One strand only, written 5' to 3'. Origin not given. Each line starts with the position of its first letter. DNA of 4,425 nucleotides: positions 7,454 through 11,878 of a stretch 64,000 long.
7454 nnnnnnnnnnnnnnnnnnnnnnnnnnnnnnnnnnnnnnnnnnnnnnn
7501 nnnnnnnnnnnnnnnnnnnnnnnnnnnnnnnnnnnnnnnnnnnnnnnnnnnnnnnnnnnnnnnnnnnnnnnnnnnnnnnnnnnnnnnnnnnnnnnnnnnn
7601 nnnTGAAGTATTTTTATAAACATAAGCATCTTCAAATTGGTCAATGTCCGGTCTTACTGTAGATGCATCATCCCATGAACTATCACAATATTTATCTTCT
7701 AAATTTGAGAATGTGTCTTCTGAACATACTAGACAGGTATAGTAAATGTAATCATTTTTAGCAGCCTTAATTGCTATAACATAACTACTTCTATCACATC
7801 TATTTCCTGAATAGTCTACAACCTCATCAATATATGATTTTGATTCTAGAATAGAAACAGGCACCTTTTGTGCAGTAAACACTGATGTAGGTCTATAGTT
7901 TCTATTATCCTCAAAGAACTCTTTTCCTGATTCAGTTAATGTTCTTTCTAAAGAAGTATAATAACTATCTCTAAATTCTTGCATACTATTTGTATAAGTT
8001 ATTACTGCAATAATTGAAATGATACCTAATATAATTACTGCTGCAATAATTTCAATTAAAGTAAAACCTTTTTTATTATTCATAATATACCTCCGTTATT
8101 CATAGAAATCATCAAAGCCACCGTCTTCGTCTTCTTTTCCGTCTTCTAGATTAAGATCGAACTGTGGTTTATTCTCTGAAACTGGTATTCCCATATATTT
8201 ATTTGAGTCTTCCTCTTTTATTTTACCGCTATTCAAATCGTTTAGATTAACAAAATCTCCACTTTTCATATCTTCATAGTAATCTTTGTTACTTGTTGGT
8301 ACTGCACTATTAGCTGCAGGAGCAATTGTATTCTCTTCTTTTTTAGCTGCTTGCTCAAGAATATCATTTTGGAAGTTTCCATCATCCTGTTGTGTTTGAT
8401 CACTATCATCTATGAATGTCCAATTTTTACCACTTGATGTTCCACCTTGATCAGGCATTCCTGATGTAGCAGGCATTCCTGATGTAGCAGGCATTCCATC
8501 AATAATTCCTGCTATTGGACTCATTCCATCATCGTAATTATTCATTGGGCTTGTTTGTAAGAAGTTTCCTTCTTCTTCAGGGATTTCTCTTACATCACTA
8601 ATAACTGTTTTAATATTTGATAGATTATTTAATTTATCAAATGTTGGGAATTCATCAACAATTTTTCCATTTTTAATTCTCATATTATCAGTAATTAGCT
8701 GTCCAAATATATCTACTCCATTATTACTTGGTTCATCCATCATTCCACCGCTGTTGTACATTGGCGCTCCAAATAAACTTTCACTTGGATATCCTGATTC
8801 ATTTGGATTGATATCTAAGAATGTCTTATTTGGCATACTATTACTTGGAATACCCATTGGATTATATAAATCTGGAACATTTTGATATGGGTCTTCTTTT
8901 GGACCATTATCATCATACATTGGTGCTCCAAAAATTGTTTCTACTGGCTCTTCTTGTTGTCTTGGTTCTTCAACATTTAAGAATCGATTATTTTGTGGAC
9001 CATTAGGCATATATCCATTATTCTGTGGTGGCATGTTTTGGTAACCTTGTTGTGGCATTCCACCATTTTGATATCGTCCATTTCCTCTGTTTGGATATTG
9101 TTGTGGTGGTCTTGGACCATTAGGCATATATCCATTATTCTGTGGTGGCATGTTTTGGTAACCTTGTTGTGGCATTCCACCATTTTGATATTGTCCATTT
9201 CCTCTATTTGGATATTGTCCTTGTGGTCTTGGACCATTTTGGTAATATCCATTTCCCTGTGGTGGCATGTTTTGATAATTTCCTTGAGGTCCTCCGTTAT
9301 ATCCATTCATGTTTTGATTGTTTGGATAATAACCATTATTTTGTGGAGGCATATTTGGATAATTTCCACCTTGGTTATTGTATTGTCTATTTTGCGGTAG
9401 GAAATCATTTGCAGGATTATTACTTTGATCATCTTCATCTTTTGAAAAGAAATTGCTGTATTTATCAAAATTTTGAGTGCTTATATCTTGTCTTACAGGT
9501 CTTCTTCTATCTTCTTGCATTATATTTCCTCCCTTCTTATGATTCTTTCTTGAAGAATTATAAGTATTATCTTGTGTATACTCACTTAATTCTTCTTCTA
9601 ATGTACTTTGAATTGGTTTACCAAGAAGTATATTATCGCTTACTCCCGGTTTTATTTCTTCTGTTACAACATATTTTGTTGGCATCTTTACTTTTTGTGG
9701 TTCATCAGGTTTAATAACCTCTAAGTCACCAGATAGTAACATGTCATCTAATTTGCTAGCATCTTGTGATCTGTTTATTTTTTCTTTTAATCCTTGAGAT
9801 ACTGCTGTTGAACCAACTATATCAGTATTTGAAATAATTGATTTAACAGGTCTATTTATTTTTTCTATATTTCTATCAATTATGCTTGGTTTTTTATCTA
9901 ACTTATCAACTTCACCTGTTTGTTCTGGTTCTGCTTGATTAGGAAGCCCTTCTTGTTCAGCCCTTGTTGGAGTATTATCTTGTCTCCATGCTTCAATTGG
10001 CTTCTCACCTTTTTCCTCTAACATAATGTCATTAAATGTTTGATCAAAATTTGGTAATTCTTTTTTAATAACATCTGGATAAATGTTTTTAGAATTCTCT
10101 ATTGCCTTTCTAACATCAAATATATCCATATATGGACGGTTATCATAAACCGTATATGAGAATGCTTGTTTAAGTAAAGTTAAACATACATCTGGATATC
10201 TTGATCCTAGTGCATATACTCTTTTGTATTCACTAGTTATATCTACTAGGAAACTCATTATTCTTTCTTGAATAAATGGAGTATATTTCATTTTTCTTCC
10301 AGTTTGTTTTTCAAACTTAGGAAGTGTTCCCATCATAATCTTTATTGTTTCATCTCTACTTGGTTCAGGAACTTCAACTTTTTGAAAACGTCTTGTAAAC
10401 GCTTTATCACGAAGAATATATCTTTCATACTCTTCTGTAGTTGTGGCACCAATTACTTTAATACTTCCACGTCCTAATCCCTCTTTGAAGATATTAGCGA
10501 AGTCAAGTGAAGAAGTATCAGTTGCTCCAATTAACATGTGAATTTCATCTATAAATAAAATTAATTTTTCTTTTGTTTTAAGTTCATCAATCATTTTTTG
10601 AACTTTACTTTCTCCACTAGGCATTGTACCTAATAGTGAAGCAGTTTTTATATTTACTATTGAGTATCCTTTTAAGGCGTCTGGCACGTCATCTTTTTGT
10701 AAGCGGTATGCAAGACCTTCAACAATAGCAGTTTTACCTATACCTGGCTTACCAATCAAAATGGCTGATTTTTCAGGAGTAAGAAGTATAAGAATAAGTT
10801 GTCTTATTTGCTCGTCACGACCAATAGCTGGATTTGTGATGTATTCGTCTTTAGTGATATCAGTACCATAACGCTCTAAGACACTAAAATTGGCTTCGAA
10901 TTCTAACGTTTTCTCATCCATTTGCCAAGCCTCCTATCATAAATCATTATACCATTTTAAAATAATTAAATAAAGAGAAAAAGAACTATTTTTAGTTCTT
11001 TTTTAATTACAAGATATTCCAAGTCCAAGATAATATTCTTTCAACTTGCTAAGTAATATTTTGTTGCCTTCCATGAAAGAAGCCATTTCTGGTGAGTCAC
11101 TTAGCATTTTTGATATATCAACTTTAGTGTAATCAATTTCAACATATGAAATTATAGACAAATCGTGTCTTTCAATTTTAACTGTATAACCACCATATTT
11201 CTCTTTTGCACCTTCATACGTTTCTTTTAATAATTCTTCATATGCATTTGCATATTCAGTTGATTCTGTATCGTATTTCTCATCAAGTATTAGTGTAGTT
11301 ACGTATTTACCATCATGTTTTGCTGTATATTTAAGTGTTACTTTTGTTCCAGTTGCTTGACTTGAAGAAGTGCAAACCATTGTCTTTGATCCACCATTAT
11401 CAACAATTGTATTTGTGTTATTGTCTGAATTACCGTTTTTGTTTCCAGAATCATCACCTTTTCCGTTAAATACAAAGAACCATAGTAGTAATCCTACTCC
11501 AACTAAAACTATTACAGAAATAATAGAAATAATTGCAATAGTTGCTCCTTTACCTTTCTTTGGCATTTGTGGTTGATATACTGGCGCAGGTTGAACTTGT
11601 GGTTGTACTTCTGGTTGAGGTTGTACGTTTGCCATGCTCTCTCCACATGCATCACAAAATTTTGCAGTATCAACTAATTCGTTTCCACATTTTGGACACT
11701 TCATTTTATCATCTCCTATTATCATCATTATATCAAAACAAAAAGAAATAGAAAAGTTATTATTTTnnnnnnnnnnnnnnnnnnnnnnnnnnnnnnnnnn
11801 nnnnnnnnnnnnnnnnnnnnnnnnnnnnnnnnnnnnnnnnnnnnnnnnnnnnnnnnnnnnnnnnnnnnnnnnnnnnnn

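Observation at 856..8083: Tandem paralogous ~1000-aa proteins with prepilin-type N-termini: unusually large modular pilin candidates with no pilus machinery nearby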

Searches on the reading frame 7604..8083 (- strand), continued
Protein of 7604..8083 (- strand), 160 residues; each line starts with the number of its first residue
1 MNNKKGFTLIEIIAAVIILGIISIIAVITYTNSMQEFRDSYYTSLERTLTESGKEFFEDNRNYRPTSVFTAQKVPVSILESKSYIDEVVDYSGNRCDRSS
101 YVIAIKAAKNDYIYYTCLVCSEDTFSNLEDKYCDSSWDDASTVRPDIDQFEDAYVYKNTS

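Call 95: find_related_loci(query=A1, collection=metagenome_contigs, flank=10000)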
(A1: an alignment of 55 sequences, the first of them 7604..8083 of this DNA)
Query A1 (160 aa) in metagenome_contigs; peptide patterns used: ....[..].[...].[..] (x = any residue, [..] = any of these).
600 stretches matched a pattern (row limit reached: there are more); 275 encode a relative of the query (tblastn E <= 1e-3); the best 80 are kept; 80 distinct loci.
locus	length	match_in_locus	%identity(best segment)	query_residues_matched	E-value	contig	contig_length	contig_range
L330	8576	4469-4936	54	5-160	3e-45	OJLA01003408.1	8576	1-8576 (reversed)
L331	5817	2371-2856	41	1-160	3e-38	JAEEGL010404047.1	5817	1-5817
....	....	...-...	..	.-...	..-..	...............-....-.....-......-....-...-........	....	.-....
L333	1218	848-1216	54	1-123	4e-38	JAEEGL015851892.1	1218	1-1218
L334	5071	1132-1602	47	5-160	1e-32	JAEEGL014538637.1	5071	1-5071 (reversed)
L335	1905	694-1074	34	3-130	3e-21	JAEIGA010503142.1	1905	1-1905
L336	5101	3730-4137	30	1-146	2e-15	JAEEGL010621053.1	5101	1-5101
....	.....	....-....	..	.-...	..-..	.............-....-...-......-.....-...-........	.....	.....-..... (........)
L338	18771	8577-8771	39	3-67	4e-10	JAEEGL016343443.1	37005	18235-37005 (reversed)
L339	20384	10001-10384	32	1-121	4e-10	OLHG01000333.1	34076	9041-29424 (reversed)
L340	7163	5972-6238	36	3-90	1e-9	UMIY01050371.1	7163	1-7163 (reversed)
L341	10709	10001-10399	31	3-130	2e-9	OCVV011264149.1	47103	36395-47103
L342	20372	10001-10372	36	3-127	2e-9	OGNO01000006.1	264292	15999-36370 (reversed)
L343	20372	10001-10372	36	3-127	2e-9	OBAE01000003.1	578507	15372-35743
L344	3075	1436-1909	27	1-152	2e-9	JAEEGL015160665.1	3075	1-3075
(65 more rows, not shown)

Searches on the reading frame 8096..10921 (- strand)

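Call 3: search_protein_families(library=pfam, proteins=[window:8096-10921:-], max_evalue=0.01)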
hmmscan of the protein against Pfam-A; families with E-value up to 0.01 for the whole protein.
window:8096-10921:- (941 aa): 8 families
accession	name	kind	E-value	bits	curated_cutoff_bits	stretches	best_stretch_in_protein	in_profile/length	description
PF00004.35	AAA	-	1.1e-12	48.9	21.2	1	54-179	2-127/131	ATPase family associated with various cellular activities (AAA)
PF13191.12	AAA_16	-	1.5e-06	29.3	32.6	1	33-77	3-51/167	AAA ATPase domain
PF05621.17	TniB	-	1.6e-05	24.9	22.4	1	105-186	106-186/189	Bacterial TniB protein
PF20720.3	nSTAND3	-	6.4e-05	23.1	27.2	1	47-111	14-61/155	Novel STAND NTPase 3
PF12775.13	AAA_7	-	0.00016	21.7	25.8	1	39-129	22-111/181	P-loop containing dynein motor region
PF07728.20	AAA_5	-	0.0036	17.8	22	0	54-129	3-77/139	AAA domain (dynein-related subfamily)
PF13401.12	AAA_22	-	0.0038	18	27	0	50-144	5-110/130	AAA domain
PF20030.5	bpMoxR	-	0.0039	16.7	27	1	27-75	9-56/205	MoxR domain in the MoxR-vWA-beta-propeller ternary systems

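Call 4: search_protein_families(library=ncbifam, proteins=[window:8096-10921:-], max_evalue=0.01)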
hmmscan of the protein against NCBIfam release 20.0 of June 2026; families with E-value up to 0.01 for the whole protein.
window:8096-10921:- (941 aa): 12 families
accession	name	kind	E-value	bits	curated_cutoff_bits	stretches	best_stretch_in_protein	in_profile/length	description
TIGR03346.1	chaperone_ClpB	equivalog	2.7e-51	174.9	1232.1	1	7-211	148-360/853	ATP-dependent chaperone ClpB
TIGR02639.1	ClpA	equivalog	5.7e-51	173.6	993.15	1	9-214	162-373/734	ATP-dependent Clp protease ATP-binding subunit ClpA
TIGR03345.1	VI_ClpV1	equivalog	3.3e-47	161.3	884.95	1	10-208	165-371/852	type VI secretion system ATPase TssH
NF033606.1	heat_AAA_ClpK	exception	8.5e-40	136.4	1900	1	9-206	259-466/949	heat shock survival AAA family ATPase ClpK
NF008118.0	PRK10865.1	equivalog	9.3e-40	136.3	1417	1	14-205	160-359/857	ATP-dependent chaperone ClpB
NF008263.0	PRK11034.1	equivalog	4.3e-39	134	1350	1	29-207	185-369/758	ATP-dependent Clp protease ATP-binding subunit ClpA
NF033607.0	disagg_AAA_ClpG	exception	3e-37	128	1900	1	14-207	243-446/932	AAA family protein disaggregase ClpG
NF038214.1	IS21_help_AAA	equivalog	0.00028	20.6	200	1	47-176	87-207/232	IS21-like element helper ATPase IstB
TIGR00764.1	lon_rel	equivalog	0.0027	16.4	516.6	1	21-117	9-101/608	ATP-dependent protease LonB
TIGR02928.1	TIGR02928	subfamily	0.0028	16.6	181.3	0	22-77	7-67/366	orc1/cdc6 family replication initiation protein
TIGR03922.1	T7SS_EccA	equivalog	0.0029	16.2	466.65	1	52-141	314-398/557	type VII secretion AAA-ATPase EccA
NF003229.0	PRK04195.1-5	equivalog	0.0079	14.9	280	0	50-75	44-69/413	replication factor C large subunit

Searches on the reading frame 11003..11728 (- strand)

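Call 3: search_protein_families(library=pfam, proteins=[window:11003-11728:-], max_evalue=0.01)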
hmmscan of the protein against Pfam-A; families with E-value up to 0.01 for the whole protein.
window:11003-11728:- (241 aa): 6 families
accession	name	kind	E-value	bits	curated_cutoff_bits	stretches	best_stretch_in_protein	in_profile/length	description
PF13240.11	Zn_Ribbon_1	-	6.2e-08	32.6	25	1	10-30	1-21/23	zinc-ribbon domain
PF12773.13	DZR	-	5.1e-05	23.8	27.3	1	11-33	1-23/45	Double zinc ribbon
PF06998.16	DUF1307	-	0.00019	22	28.3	1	124-228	8-112/123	Protein of unknown function (DUF1307)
PF13248.11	Zn_ribbon_3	-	0.00068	19.4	27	1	10-30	4-24/26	zinc-ribbon domain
PF14283.11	CD1107-like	-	0.0014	18.9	26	1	12-83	82-150/158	Mobile element protein CD1107-like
PF24460.1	DUF7575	-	0.002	17.9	28.5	1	7-31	2-26/28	Domain of unknown function (DUF7575)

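Call 4: search_protein_families(library=ncbifam, proteins=[window:11003-11728:-], max_evalue=0.01)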
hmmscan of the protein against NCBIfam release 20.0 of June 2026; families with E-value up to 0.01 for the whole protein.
window:11003-11728:- (241 aa): 1 family
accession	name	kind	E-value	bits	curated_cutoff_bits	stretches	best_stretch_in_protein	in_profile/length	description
NF053815.1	teico_TcaA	equivalog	0.0021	17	550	1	10-81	3-71/463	membrane-associated protein TcaA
